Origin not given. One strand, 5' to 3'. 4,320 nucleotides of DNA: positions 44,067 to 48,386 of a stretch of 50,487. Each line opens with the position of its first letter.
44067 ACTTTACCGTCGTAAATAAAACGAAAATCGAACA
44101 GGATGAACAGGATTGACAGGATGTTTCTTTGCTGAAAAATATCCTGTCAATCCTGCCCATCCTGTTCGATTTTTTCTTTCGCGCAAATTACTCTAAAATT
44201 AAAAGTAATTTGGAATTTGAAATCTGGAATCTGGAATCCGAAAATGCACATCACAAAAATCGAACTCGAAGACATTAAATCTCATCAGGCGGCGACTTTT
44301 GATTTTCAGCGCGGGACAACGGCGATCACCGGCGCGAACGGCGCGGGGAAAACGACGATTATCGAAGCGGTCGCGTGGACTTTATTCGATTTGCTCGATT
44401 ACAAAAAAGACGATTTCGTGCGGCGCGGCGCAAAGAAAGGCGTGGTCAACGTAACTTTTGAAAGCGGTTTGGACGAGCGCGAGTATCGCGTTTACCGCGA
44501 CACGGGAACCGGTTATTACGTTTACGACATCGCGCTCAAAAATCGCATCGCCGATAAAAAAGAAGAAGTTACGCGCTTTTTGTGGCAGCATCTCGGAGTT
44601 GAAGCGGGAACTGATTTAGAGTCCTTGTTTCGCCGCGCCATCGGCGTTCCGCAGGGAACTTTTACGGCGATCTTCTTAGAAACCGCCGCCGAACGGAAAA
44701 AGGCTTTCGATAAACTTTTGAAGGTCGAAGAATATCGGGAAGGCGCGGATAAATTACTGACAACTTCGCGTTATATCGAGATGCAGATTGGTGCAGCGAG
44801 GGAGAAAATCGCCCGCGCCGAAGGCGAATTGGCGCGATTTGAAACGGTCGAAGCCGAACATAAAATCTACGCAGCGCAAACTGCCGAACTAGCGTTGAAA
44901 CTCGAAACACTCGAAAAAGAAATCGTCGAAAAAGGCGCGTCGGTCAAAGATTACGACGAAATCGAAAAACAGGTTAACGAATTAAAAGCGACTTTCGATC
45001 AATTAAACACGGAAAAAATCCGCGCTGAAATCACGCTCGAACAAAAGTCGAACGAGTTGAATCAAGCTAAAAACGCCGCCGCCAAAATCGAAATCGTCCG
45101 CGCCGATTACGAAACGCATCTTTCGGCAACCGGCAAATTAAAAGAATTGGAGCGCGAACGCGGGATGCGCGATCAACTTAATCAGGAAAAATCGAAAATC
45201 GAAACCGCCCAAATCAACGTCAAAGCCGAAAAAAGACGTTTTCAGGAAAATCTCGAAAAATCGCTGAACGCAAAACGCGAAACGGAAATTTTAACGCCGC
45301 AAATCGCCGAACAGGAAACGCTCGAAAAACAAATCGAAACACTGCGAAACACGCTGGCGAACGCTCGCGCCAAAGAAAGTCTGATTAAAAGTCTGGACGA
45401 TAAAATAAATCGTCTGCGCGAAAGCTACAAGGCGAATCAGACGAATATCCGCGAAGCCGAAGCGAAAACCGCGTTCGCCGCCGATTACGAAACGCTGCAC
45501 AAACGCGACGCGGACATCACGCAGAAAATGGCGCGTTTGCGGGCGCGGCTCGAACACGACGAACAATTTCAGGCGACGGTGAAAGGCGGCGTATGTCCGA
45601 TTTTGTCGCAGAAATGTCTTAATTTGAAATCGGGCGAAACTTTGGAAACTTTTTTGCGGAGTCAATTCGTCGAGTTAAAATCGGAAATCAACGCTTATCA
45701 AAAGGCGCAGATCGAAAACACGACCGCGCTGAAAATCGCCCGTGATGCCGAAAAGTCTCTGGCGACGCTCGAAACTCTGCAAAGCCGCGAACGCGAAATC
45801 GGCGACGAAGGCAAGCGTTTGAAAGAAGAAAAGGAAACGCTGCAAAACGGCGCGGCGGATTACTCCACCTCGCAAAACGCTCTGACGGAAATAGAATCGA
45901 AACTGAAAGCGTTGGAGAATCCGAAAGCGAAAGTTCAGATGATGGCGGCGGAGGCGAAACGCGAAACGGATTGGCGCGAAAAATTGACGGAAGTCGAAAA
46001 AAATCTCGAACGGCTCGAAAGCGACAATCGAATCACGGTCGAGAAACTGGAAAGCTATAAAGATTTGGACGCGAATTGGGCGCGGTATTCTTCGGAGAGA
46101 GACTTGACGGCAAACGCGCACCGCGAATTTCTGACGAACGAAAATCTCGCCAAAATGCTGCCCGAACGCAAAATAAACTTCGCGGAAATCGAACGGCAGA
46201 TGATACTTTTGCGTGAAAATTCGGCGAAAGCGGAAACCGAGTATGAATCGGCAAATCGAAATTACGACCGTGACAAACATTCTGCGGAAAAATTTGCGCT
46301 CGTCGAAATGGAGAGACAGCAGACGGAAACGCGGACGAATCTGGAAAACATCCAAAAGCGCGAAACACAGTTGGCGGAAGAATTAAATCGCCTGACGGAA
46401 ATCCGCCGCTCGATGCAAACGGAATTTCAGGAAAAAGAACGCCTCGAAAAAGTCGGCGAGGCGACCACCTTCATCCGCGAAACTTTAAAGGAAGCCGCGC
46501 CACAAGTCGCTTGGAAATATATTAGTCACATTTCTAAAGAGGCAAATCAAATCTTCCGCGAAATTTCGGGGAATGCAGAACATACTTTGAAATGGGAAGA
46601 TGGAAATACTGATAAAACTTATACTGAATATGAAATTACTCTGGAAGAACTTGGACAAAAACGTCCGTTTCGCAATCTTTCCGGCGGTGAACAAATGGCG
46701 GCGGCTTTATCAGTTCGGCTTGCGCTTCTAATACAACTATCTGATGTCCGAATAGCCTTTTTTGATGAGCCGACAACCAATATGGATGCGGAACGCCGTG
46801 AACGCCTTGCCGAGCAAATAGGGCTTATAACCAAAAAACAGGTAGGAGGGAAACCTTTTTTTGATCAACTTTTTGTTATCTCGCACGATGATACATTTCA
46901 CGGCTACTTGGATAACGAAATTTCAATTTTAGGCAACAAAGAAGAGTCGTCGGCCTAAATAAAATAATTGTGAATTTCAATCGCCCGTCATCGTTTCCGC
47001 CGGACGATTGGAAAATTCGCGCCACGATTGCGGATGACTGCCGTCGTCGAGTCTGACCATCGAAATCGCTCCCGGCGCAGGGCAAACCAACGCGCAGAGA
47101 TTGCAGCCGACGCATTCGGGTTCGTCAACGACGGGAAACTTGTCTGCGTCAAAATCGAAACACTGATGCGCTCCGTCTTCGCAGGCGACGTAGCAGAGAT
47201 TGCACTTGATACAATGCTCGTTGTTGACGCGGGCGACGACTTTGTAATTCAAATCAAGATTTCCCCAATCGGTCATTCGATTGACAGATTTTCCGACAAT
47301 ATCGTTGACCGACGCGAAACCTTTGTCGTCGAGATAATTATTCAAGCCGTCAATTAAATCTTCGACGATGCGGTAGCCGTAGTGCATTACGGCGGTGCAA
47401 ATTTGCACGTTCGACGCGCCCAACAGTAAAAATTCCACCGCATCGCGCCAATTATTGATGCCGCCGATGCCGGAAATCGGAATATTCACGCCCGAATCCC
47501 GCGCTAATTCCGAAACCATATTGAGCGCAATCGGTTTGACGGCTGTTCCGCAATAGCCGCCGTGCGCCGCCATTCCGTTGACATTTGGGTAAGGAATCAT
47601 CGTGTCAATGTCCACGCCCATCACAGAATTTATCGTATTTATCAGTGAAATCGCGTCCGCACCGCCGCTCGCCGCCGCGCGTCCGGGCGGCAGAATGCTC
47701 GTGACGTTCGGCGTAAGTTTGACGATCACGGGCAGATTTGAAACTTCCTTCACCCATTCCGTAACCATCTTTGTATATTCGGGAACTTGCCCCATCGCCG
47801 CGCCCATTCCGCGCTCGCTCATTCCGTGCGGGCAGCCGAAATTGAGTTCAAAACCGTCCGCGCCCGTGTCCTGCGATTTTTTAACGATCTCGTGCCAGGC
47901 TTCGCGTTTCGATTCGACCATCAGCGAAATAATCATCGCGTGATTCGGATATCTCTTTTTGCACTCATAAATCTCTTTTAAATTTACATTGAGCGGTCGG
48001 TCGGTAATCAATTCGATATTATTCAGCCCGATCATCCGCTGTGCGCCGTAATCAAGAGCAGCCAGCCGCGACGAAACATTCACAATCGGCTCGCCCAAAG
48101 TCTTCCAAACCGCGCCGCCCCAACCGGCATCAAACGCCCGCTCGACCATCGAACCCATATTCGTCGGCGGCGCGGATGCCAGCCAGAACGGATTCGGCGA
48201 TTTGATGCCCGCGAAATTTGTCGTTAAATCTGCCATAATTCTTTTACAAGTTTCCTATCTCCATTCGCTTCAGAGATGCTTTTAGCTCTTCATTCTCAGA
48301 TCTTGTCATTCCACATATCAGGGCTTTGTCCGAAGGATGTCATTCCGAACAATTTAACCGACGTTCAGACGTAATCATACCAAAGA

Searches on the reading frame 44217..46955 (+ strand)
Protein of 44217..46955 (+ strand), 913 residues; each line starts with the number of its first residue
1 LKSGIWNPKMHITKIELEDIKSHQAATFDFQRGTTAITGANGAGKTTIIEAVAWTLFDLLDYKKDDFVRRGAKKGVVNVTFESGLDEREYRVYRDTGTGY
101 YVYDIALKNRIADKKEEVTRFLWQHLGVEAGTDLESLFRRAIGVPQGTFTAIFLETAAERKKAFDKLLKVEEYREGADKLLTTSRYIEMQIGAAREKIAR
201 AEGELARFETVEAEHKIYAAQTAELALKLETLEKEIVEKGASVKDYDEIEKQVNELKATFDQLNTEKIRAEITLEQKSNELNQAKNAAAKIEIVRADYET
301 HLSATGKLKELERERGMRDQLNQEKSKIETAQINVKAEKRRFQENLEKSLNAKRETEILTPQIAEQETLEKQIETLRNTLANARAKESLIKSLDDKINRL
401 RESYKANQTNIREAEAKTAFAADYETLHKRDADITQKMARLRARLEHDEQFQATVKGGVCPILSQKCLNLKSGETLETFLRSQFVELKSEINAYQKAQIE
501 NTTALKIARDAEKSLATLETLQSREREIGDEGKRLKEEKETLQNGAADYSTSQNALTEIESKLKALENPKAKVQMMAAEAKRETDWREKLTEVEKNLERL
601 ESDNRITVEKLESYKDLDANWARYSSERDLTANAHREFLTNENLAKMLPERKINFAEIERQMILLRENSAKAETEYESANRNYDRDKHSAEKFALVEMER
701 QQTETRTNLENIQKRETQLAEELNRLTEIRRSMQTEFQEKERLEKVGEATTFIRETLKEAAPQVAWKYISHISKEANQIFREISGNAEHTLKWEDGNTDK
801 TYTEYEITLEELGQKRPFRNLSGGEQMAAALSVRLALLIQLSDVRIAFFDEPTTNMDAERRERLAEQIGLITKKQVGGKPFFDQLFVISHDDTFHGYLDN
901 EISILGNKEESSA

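Call 30: search_protein_families(library=pfam, proteins=[window:44217-46955:+], max_evalue=0.00001)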
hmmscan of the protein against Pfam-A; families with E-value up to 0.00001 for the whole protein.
window:44217-46955:+ (913 aa): 3 families
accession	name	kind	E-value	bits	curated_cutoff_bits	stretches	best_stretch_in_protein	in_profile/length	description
PF02463.25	SMC_N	-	7.9e-10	39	40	1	12-56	2-48/220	RecF/RecN/SMC N terminal domain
PF13304.12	AAA_21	-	4.5e-08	34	27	0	35-90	2-60/304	AAA domain, putative AbiEii toxin, Type IV TA system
PF13476.12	AAA_23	-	5.2e-08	34.2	27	0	14-267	1-125/201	AAA domain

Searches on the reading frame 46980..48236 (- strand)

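Call 30: search_protein_families(library=pfam, proteins=[window:46980-48236:-], max_evalue=0.00001)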
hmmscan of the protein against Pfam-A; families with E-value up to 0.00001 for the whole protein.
window:46980-48236:- (419 aa): 4 families
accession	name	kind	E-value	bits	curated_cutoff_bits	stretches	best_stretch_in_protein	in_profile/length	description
PF01180.27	DHO_dh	-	2.3e-37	129.2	27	1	4-302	2-291/291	Dihydroorotate dehydrogenase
PF14697.11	Fer4_21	-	4.4e-17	62.4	35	1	335-393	1-59/59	4Fe-4S dicluster domain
PF01207.24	Dus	-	1.8e-07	31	20.4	1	101-174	56-129/311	Dihydrouridine synthase (Dus)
PF00037.32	Fer4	-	8.3e-07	29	21.1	0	368-386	1-19/24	4Fe-4S binding domain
